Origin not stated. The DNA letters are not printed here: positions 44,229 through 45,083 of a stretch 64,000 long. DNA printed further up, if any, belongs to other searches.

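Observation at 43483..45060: Lower-GC insertion with a RAYT-type IS200-like transposase flanked by inverted REP-like repeats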

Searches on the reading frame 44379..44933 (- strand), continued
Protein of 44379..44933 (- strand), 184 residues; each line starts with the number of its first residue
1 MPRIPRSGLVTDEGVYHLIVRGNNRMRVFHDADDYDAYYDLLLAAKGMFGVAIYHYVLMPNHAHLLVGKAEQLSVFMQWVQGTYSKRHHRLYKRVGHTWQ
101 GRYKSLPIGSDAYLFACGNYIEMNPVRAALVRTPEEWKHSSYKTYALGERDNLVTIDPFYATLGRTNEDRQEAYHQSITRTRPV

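Call 56: find_encoding_contigs(protein=P0042, flank=3000, max_places=6)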
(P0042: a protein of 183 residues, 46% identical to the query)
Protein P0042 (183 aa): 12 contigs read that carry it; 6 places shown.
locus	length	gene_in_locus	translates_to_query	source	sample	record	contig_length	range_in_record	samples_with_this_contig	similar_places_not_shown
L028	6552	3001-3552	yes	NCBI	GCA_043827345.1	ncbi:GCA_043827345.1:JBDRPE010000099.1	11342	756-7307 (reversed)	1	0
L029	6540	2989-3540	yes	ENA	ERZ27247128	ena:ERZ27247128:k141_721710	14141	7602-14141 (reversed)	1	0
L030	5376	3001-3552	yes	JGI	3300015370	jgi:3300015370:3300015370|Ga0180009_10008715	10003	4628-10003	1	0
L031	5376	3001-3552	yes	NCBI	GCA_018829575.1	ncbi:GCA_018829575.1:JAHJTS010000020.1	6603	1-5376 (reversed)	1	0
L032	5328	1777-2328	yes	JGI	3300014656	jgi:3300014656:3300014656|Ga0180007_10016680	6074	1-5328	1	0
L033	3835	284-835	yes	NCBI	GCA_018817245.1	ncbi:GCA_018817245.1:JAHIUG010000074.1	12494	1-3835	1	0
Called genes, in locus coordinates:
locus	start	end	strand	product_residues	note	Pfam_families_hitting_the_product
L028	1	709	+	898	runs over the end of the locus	PF00133:tRNA-synt_1, PF09334:tRNA-synt_1g, PF13603:tRNA-synt_1_2, PF00133:tRNA-synt_1, PF08264:Anticodon_1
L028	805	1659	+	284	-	PF14226:DIOX_N, PF03171:2OG-FeII_Oxy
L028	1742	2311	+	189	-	-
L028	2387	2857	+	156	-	-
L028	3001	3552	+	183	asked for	PF01797:Y1_Tnp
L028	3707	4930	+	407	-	PF03772:Competence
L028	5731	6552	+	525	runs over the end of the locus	?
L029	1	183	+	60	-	?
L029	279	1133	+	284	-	PF14226:DIOX_N, PF03171:2OG-FeII_Oxy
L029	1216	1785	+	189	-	-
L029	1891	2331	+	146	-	-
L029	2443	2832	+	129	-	-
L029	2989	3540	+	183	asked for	PF01797:Y1_Tnp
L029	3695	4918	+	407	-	PF03772:Competence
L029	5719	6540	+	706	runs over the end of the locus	-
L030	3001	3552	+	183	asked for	PF01797:Y1_Tnp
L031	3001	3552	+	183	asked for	PF01797:Y1_Tnp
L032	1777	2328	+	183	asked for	PF01797:Y1_Tnp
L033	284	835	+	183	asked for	PF01797:Y1_Tnp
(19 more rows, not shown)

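Call 57: find_encoding_contigs(protein=P0061, flank=3000, max_places=6)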
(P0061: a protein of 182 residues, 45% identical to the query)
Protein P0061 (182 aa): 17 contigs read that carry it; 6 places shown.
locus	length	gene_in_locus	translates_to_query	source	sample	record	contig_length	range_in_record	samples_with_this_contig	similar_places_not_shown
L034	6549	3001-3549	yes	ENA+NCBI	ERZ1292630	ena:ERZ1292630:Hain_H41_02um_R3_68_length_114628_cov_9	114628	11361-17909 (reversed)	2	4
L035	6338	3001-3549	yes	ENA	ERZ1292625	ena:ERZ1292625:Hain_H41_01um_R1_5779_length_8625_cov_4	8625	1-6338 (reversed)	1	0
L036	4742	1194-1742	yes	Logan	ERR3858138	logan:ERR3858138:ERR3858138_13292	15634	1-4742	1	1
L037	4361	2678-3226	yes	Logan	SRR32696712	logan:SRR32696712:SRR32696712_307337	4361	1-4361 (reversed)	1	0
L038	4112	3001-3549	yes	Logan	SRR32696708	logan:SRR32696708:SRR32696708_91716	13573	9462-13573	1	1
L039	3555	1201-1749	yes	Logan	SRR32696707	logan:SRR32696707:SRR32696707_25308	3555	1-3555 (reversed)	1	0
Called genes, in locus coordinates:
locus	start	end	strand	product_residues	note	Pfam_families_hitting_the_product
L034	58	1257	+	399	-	PF17785:PUA_3, PF10672:Methyltrans_SAM, PF03602:Cons_hypoth95 (weak), PF13847:Methyltransf_31 (weak)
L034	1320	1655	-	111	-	PF01329:Pterin_4a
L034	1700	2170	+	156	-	PF00578:AhpC-TSA, PF08534:Redoxin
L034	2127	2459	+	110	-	PF01035:DNA_binding_1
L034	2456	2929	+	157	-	PF01161:PBP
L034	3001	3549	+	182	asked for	PF01797:Y1_Tnp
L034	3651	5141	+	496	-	PF02789:Peptidase_M17_N, PF00883:Peptidase_M17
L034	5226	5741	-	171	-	PF00578:AhpC-TSA, PF08534:Redoxin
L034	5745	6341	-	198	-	PF02777:Sod_Fe_C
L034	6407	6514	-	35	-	-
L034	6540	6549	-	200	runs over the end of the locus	PF01726:LexA_DNA_bind, PF00717:Peptidase_S24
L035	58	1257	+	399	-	PF17785:PUA_3, PF10672:Methyltrans_SAM, PF03602:Cons_hypoth95 (weak), PF13847:Methyltransf_31 (weak)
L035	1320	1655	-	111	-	PF01329:Pterin_4a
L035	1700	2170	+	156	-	PF00578:AhpC-TSA, PF08534:Redoxin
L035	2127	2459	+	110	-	PF01035:DNA_binding_1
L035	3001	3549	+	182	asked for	PF01797:Y1_Tnp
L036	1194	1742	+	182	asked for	PF01797:Y1_Tnp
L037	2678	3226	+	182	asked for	PF01797:Y1_Tnp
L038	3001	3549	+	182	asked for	PF01797:Y1_Tnp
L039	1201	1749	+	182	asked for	PF01797:Y1_Tnp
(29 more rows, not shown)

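Call 62: fold_search(model_id=the predicted structure, library=pdb)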
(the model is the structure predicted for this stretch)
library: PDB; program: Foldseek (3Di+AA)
matches with E <= 10: 1299; with E <= 0.001: 31
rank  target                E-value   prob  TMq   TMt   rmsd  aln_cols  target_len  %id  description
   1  4er8_A                3.3e-08  1.00  0.64  0.71   5.1       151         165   18  Structure of the REP associates tyrosine transposase bound to a REP hairpin (released 2012-08-15)
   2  2xqc_D                1.3e-06  1.00  0.46  0.62   7.3       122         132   24  DEINOCOCCUS RADIODURANS ISDRA2 TRANSPOSASE COMPLEXED WITH LEFT END RECOGNITION AND CLEAVAGE SITE AND ZN (released 2010-10-13)
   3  2xma_B                1.9e-06  1.00  0.46  0.60   4.4       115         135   23  DEINOCOCCUS RADIODURANS ISDRA2 TRANSPOSASE RIGHT END DNA COMPLEX (released 2010-10-13)
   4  2xo6_A                2.0e-06  1.00  0.46  0.61   4.4       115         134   23  DEINOCOCCUS RADIODURANS ISDRA2 TRANSPOSASE Y132F MUTANT COMPLEXED WITH LEFT END RECOGNITION AND CLEAVAGE SITE (released 2010-10-13)
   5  2xma_A                3.7e-06  1.00  0.46  0.59   4.3       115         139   23  DEINOCOCCUS RADIODURANS ISDRA2 TRANSPOSASE RIGHT END DNA COMPLEX (released 2010-10-13)
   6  2xm3_C                3.7e-06  1.00  0.46  0.64   4.6       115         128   23  Deinococcus radiodurans ISDra2 Transposase Left end DNA complex (released 2010-10-13)
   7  2xma_E                3.9e-06  1.00  0.46  0.58   4.4       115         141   23  DEINOCOCCUS RADIODURANS ISDRA2 TRANSPOSASE RIGHT END DNA COMPLEX (released 2010-10-13)
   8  2xo6_D                3.9e-06  1.00  0.45  0.62   4.5       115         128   23  DEINOCOCCUS RADIODURANS ISDRA2 TRANSPOSASE Y132F MUTANT COMPLEXED WITH LEFT END RECOGNITION AND CLEAVAGE SITE (released 2010-10-13)
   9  2xm3_B                4.6e-06  1.00  0.46  0.64   2.6       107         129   23  Deinococcus radiodurans ISDra2 Transposase Left end DNA complex (released 2010-10-13)
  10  2xm3_A                8.9e-06  1.00  0.46  0.65   2.6       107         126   23  Deinococcus radiodurans ISDra2 Transposase Left end DNA complex (released 2010-10-13)
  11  2xm3_D                1.0e-05  1.00  0.47  0.64   6.5       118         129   24  Deinococcus radiodurans ISDra2 Transposase Left end DNA complex (released 2010-10-13)
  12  2vjv_A                2.3e-05  1.00  0.47  0.67   2.8       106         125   16  Crystal structure of the IS608 transposase in complex with left end 26-mer DNA hairpin and a 6-mer DNA representing th (released 2008-02-19)
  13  2vju_A                2.3e-05  1.00  0.48  0.66   7.5       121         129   17  Crystal structure of the IS608 transposase in complex with the complete Right end 35-mer DNA and manganese (released 2008-02-19)
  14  2f4f_A                2.8e-05  1.00  0.43  0.57  12.0       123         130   19  Crystal structure of IS200 transposase (released 2005-12-13)
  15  2fyx_A                3.3e-05  1.00  0.45  0.60   4.9       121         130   24  Crystal structure of a putative transposase (dr_0177) from deinococcus radiodurans r1 at 1.90 A resolution (released 2006-02-21)
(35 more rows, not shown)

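Call 69: search_protein_families(library=pfam, proteins=[P0116, P0098, P0084, P0005], max_evalue=1)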
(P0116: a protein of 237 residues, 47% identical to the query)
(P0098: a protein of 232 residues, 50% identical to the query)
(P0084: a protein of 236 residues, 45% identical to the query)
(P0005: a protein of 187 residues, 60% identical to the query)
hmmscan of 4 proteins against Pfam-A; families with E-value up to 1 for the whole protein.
P0116 (237 aa): 1 family
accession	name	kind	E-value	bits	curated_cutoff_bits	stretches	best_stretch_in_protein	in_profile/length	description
PF01797.21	Y1_Tnp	-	4.8e-14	53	23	1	10-123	3-120/121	Transposase IS200 like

P0098 (232 aa): 1 family
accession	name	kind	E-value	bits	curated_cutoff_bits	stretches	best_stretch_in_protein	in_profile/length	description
PF01797.21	Y1_Tnp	-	1.7e-13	51.2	23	1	13-123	6-120/121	Transposase IS200 like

P0084 (236 aa): 1 family
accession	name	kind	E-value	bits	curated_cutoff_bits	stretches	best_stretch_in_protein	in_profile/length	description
PF01797.21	Y1_Tnp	-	9.5e-14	52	23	1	14-123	7-120/121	Transposase IS200 like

P0005 (187 aa): 2 families
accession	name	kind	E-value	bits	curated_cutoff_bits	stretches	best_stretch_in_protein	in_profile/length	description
PF01797.21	Y1_Tnp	-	1.6e-13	51.3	23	1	14-123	5-120/121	Transposase IS200 like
PF23059.1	CUB_M02D8_5_6th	-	0.12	13.5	28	1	18-72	17-71/102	M02D8_5-like, sixth CUB domain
